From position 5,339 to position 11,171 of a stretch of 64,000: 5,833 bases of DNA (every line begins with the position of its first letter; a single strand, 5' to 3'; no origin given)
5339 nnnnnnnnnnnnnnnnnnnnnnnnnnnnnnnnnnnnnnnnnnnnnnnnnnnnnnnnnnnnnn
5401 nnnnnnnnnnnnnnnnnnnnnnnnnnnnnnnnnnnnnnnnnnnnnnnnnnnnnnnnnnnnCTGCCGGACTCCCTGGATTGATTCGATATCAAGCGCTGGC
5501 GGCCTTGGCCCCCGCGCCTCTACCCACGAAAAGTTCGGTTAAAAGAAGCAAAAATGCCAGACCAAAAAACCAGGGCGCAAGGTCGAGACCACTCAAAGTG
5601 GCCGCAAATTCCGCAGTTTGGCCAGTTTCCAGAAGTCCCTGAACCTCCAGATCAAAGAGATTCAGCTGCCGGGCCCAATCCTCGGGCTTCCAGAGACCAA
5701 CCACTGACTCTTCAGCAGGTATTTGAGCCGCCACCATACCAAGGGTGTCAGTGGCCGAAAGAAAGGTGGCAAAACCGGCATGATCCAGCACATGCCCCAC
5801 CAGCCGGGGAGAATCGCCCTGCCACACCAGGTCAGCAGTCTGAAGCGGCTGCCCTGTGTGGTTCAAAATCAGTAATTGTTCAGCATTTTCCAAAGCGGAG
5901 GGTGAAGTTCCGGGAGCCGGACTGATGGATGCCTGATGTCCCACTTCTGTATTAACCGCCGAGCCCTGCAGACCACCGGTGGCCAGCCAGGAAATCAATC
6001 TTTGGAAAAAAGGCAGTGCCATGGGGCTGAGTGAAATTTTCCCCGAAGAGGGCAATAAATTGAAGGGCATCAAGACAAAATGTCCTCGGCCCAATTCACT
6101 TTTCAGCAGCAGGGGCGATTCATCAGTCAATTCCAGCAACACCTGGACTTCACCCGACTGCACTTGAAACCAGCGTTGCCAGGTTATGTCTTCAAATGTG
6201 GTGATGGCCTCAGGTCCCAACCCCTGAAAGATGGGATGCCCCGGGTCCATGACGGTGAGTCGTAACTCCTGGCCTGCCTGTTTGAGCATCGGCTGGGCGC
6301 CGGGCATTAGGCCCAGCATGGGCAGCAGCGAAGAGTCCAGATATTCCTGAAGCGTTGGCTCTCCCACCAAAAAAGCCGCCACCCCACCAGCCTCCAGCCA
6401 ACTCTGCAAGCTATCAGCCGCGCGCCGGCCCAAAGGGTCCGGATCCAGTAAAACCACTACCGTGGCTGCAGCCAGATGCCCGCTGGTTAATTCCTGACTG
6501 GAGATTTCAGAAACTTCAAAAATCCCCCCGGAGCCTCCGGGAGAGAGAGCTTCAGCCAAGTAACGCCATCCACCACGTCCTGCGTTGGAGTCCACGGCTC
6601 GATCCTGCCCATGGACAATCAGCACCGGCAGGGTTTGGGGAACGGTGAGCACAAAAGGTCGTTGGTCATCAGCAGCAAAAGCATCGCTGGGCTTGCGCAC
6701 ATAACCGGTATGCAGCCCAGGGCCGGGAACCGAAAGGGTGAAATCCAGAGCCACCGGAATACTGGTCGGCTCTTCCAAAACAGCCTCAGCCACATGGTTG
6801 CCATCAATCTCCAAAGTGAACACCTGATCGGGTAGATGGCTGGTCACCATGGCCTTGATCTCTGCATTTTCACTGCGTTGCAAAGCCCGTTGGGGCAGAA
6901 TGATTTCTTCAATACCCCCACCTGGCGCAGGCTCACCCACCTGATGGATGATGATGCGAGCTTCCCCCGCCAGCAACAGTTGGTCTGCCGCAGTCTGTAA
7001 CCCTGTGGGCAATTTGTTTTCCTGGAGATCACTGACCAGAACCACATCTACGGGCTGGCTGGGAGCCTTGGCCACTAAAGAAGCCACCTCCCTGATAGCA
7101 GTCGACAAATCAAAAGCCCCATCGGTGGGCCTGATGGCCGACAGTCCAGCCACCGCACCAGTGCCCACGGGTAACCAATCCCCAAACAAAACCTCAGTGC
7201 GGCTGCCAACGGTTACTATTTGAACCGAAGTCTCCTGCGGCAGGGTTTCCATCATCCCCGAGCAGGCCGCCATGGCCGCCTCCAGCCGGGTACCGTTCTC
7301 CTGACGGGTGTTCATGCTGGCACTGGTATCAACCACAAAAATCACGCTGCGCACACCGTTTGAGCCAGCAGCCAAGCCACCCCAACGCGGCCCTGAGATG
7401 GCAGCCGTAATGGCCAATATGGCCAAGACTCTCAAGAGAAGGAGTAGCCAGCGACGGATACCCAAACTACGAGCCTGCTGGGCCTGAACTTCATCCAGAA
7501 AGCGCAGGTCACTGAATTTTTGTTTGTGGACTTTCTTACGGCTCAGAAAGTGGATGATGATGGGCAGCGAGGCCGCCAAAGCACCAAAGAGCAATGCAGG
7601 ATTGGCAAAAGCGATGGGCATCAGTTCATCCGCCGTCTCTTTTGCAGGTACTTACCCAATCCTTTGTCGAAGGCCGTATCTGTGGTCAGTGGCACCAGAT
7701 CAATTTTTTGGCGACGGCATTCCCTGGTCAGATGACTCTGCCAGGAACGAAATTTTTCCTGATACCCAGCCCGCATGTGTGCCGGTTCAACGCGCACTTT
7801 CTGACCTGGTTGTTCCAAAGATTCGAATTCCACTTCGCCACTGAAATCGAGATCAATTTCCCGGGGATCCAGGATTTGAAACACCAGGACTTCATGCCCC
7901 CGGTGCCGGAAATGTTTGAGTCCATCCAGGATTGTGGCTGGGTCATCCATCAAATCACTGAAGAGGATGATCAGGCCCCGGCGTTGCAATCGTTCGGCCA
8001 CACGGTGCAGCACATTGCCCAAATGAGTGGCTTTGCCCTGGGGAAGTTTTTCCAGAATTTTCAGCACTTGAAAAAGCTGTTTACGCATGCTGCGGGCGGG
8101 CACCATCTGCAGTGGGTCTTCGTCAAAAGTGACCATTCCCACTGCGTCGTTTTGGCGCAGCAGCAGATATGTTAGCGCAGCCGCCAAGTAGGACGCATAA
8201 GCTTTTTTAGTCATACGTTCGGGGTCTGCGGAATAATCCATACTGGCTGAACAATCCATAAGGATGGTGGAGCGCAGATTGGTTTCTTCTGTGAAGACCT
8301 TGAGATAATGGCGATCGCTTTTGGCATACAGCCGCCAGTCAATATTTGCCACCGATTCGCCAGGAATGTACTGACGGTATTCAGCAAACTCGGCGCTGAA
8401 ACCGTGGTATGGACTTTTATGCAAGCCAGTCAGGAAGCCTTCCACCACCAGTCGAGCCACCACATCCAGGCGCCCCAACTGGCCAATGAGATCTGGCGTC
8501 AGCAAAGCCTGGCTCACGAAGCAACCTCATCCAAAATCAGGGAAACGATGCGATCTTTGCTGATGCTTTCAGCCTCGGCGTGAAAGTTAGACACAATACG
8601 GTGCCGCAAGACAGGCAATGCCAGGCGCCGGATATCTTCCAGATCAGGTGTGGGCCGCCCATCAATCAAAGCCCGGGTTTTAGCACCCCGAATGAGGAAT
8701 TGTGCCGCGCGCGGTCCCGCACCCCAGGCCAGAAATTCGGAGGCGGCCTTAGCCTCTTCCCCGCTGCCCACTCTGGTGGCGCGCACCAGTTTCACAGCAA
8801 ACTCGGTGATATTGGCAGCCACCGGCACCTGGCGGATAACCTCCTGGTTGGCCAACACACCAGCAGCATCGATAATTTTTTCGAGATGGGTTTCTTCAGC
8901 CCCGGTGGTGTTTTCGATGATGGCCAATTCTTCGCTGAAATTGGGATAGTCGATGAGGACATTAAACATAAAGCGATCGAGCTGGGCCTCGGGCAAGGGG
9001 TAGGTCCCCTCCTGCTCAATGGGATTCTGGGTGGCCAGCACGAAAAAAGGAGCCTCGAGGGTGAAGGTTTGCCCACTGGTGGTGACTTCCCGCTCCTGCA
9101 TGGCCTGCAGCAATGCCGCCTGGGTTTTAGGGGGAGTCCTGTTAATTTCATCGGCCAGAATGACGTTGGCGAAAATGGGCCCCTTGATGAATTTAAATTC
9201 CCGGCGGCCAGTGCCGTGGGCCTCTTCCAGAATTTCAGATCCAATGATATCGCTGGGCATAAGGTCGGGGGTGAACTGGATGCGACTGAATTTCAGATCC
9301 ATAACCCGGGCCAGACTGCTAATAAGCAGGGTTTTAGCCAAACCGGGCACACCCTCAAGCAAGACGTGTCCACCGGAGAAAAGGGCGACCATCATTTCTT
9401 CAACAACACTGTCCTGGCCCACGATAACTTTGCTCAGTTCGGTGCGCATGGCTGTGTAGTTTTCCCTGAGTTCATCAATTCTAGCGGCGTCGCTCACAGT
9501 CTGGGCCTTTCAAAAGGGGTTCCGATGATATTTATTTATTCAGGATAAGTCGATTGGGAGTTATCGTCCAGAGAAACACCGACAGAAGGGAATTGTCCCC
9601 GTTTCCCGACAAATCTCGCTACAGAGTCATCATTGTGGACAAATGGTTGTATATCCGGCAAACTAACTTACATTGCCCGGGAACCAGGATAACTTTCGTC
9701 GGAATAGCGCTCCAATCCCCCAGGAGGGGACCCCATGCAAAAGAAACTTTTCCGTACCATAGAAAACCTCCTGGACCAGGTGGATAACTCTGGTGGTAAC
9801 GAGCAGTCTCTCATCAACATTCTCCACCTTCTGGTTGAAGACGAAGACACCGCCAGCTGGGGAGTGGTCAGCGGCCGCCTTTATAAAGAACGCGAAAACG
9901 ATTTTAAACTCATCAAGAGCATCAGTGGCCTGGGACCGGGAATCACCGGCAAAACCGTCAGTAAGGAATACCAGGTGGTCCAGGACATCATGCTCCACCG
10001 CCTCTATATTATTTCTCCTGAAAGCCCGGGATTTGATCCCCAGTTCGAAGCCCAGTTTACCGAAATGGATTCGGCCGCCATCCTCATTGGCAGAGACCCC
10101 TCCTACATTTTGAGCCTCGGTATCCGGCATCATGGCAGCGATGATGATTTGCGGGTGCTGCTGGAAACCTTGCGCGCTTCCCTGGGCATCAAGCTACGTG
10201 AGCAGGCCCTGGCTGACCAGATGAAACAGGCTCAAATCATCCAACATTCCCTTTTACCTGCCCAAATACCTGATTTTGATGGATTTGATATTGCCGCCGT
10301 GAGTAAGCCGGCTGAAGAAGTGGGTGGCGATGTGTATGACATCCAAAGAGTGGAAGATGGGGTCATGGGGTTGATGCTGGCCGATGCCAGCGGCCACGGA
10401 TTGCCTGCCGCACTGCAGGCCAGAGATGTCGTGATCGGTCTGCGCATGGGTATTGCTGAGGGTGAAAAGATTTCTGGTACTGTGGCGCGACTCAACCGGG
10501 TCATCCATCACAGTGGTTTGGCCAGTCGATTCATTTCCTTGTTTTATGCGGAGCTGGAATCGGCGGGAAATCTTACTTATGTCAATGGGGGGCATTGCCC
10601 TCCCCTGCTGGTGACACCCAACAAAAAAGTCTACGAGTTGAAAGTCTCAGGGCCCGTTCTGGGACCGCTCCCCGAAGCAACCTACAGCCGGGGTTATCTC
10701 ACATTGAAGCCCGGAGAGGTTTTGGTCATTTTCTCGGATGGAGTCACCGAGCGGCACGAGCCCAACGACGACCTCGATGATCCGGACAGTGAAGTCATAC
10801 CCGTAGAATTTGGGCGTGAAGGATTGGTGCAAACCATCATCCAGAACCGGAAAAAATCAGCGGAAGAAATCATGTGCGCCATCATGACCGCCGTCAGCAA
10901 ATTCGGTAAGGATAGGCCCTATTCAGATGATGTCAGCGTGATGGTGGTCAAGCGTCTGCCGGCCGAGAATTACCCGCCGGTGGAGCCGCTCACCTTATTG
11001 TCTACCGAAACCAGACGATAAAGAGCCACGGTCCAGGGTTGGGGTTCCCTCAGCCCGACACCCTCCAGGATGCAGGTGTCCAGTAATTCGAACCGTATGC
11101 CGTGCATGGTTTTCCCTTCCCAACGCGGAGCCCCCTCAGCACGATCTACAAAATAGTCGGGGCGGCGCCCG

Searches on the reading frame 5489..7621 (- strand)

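Call 13: search_protein_families(library=pfam, proteins=[window:5489-7621:-], max_evalue=0.001)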
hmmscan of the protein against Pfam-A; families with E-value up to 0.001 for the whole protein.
window:5489-7621:- (710 aa): 4 families
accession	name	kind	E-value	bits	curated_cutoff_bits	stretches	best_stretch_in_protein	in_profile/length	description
PF07584.16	BatA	-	3.1e-18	66.4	25.9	1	1-78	1-77/77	Aerotolerance regulator N-terminal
PF13519.12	VWA_2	-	1.1e-12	49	27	1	93-198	1-105/107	von Willebrand factor type A domain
PF13768.12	VWA_3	-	3.1e-07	31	27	1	93-201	3-108/155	von Willebrand factor type A domain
PF06283.17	ThuA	-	3.7e-05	24.5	33.4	1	366-502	31-160/209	Trehalose utilisation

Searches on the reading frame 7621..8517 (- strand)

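Call 13: search_protein_families(library=pfam, proteins=[window:7621-8517:-], max_evalue=0.001)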
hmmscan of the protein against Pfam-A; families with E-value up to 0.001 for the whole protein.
window:7621-8517:- (298 aa): 2 families
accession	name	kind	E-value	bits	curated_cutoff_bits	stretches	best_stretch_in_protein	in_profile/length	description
PF01882.25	DUF58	-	8.2e-46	156.4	23.4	1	46-258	1-212/216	Protein of unknown function DUF58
PF13519.12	VWA_2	-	5.1e-10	40.4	27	1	85-188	3-105/107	von Willebrand factor type A domain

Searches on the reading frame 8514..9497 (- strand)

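Call 13: search_protein_families(library=pfam, proteins=[window:8514-9497:-], max_evalue=0.001)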
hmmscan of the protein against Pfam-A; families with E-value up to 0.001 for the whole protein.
window:8514-9497:- (327 aa): 9 families
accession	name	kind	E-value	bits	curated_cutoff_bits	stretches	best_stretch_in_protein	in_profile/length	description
PF07726.17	AAA_3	-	1.5e-64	216.2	27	1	44-178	1-131/131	ATPase family associated with various cellular activities (AAA)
PF17863.7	AAA_lid_2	-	3.3e-16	59.2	22.7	1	249-319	2-72/74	AAA lid domain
PF07728.20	AAA_5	-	1.2e-13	51.7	22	1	44-176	1-139/139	AAA domain (dynein-related subfamily)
PF20030.5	bpMoxR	-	2.6e-10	40.2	27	1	17-194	6-178/205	MoxR domain in the MoxR-vWA-beta-propeller ternary systems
PF00004.35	AAA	-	1.8e-05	25.6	21.2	1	45-160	1-111/131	ATPase family associated with various cellular activities (AAA)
PF00158.32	Sigma54_activat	-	6.4e-05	23.1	20.2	1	42-159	22-144/168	Sigma-54 interaction domain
PF01078.27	Mg_chelatase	-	0.0006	19.7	20.3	0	24-66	4-46/207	Magnesium chelatase, subunit ChlI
PF05496.18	RuvB_N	-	0.00072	19.8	27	0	26-71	10-62/159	Holliday junction DNA helicase RuvB P-loop domain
PF00493.29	MCM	-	0.0008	19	23.3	0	112-161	124-175/224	MCM P-loop domain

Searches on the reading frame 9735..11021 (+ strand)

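Call 13: search_protein_families(library=pfam, proteins=[window:9735-11021:+], max_evalue=0.001)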
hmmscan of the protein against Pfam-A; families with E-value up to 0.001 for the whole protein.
window:9735-11021:+ (428 aa): 1 family
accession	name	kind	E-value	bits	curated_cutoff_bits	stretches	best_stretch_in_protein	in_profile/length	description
PF07228.17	SpoIIE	-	4.4e-38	131.6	25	1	208-407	2-191/192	Stage II sporulation protein E (SpoIIE)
